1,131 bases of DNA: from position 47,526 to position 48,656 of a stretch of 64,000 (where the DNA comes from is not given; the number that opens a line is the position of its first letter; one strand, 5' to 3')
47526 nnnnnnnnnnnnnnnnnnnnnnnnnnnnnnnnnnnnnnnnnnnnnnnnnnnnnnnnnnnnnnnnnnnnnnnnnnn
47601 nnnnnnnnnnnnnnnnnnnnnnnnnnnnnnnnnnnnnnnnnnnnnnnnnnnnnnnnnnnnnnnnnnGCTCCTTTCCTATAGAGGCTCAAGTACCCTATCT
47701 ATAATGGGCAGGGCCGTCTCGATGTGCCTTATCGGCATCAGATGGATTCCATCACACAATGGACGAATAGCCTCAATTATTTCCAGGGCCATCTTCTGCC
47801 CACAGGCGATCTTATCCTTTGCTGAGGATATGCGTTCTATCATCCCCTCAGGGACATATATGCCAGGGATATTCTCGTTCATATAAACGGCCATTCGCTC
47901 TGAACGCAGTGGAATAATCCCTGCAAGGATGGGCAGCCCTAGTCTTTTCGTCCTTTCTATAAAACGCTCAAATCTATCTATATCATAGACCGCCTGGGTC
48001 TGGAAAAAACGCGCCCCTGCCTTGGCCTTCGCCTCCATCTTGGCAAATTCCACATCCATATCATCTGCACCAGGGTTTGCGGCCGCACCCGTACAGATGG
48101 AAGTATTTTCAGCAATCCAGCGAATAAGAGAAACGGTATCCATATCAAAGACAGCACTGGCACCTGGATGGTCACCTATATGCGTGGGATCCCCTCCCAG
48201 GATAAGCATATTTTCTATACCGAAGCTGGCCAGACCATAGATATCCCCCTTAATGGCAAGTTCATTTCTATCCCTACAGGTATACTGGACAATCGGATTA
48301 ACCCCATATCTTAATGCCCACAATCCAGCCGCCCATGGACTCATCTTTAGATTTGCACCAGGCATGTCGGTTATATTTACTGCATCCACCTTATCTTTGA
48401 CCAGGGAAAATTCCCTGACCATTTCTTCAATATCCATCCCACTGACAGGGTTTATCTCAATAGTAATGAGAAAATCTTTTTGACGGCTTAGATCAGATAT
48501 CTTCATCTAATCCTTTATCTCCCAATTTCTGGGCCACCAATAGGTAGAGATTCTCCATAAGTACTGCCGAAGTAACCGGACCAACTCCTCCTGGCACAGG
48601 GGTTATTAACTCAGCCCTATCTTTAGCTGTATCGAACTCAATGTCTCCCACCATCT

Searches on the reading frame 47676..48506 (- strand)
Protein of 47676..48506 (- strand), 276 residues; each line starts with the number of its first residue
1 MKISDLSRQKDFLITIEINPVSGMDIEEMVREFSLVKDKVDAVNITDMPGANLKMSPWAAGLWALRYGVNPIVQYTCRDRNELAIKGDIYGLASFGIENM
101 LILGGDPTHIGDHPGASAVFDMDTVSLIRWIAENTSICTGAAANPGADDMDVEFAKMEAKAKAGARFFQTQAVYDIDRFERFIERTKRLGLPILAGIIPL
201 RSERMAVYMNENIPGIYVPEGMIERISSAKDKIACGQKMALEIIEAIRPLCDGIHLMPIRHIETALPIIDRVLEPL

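Call 3: search_protein_families(library=ncbifam, proteins=[window:47676-48506:-], max_evalue=0.1)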
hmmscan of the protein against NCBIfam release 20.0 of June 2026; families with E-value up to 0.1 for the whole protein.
window:47676-48506:- (276 aa): 4 families
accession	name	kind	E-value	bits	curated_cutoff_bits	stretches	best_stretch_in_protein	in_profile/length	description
NF006396.0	PRK08645.1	equivalog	4.3e-65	220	453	1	6-272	317-602/611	bifunctional homocysteine S-methyltransferase/methylenetetrahydrofolate reductase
TIGR00676.1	fadh2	equivalog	8.9e-20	71.2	293.7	1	67-270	57-272/275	methylenetetrahydrofolate reductase [NAD(P)H]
TIGR00677.1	fadh2_euk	equivalog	1.2e-14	54.3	310.05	1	63-244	54-242/281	methylenetetrahydrofolate reductase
NF006950.0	PRK09432.1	equivalog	4.1e-07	29.5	382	1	92-228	106-241/296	methylenetetrahydrofolate reductase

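Call 4: search_protein_families(library=pfam, proteins=[window:47676-48506:-], max_evalue=0.1)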
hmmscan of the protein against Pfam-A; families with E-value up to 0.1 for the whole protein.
window:47676-48506:- (276 aa): 1 family
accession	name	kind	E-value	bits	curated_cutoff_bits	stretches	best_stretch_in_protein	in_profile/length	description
PF02219.23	MTHFR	-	2.2e-31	109.7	24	1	3-270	2-284/287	Methylenetetrahydrofolate reductase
